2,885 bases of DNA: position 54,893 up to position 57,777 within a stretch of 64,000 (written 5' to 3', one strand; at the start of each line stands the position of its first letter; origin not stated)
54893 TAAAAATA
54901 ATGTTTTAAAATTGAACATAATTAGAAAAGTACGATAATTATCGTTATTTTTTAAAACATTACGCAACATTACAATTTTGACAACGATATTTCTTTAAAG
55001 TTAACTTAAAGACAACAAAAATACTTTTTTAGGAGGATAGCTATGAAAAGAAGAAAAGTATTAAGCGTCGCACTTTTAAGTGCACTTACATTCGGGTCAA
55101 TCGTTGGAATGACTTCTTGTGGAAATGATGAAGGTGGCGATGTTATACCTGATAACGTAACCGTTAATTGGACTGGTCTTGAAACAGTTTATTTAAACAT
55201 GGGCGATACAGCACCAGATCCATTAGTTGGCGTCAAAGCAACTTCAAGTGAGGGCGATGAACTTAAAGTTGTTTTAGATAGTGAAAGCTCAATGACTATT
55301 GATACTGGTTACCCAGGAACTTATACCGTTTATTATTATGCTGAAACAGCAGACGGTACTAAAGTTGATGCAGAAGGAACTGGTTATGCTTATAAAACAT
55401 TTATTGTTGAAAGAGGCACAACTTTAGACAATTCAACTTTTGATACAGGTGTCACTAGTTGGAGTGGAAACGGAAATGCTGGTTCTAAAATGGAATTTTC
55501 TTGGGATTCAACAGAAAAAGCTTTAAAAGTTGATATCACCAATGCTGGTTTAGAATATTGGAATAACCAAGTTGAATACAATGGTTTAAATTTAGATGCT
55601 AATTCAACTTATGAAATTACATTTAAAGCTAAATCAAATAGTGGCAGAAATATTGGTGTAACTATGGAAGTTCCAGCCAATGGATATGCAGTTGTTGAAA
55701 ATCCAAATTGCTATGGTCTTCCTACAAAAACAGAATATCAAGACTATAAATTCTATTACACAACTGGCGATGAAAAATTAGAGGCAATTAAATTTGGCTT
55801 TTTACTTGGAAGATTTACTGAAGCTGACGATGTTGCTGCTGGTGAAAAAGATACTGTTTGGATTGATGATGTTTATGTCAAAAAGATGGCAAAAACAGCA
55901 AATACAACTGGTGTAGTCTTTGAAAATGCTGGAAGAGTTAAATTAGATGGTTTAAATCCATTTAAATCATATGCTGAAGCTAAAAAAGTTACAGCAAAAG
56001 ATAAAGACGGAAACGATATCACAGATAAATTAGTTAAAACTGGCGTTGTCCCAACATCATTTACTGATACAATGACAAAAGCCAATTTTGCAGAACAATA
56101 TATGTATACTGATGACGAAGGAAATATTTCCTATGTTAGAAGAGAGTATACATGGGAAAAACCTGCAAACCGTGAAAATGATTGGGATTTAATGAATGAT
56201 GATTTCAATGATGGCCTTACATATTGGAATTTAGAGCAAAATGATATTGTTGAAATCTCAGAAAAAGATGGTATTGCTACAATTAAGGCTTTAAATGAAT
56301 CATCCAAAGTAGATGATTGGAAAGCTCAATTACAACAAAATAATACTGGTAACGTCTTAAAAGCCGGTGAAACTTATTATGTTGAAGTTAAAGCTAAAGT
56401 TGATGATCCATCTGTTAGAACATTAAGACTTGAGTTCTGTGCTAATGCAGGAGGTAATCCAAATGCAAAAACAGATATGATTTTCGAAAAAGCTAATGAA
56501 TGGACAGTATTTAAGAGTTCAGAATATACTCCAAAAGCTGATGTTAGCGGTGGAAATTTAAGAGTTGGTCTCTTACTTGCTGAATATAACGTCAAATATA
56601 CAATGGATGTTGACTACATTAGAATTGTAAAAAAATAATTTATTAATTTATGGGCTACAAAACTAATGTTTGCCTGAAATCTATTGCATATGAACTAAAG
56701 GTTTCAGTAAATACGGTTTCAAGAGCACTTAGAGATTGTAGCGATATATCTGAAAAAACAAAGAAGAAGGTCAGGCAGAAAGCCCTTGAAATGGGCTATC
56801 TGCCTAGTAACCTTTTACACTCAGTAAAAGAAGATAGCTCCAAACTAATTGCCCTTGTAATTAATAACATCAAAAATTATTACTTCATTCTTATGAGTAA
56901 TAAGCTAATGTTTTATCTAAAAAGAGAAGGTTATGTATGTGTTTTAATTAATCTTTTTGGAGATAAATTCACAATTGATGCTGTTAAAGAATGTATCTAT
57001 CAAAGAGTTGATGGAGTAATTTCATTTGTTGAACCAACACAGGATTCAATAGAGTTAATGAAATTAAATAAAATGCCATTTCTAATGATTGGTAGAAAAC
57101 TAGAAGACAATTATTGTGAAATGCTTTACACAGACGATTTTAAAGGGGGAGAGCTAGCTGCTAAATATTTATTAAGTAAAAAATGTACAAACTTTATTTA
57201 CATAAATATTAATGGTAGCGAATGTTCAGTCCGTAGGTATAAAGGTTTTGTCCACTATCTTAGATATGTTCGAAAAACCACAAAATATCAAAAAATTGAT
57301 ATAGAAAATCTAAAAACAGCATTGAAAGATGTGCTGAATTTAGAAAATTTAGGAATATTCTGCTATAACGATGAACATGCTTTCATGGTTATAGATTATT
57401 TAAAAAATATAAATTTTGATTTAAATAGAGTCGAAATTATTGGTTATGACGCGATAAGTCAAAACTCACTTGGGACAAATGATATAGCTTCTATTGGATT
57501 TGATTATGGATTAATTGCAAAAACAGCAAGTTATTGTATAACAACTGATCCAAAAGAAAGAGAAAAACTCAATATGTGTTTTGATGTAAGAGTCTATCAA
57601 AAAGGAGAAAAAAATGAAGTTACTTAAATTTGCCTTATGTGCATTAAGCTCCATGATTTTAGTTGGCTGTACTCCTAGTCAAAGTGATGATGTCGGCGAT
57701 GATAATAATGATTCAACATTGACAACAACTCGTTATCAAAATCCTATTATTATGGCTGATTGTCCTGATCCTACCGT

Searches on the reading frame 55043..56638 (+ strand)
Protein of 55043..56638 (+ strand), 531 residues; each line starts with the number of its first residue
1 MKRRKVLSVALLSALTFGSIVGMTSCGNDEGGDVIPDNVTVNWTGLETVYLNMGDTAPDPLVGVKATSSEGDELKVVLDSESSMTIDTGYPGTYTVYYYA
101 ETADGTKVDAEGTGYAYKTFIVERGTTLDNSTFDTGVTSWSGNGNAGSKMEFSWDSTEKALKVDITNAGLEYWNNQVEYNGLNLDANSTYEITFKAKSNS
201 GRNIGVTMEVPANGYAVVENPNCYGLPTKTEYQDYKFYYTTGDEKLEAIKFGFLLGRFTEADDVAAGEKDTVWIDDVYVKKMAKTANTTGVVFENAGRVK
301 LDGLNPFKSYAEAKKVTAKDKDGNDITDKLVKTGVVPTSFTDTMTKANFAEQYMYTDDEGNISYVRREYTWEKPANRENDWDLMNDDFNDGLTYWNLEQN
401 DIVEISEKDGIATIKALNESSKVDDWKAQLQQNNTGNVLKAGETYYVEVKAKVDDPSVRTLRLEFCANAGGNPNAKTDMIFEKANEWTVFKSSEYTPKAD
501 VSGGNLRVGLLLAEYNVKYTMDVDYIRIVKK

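Call 6: search_protein_families(library=pfam, proteins=[window:55043-56638:+], max_evalue=0.01)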
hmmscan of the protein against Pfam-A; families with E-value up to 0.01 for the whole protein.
window:55043-56638:+ (531 aa): 1 family
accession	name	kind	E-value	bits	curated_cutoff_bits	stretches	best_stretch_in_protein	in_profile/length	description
PF02018.23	CBM_4_9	-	1.4e-19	71.3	25.9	2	128-252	4-128/136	Carbohydrate binding domain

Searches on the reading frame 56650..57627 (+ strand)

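Call 6: search_protein_families(library=pfam, proteins=[window:56650-57627:+], max_evalue=0.01)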
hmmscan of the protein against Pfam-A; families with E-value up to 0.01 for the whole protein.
window:56650-57627:+ (325 aa): 3 families
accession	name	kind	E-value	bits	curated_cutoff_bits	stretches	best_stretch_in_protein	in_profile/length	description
PF00356.27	LacI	-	2.5e-10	40.4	27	1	9-53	2-46/46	Bacterial regulatory proteins, lacI family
PF13377.12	Peripla_BP_3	-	6.3e-05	23.6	26.5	1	172-293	2-137/167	Periplasmic binding protein-like domain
PF13407.12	Peripla_BP_4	-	0.00026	21.1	35.1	1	67-272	1-222/258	Periplasmic binding protein domain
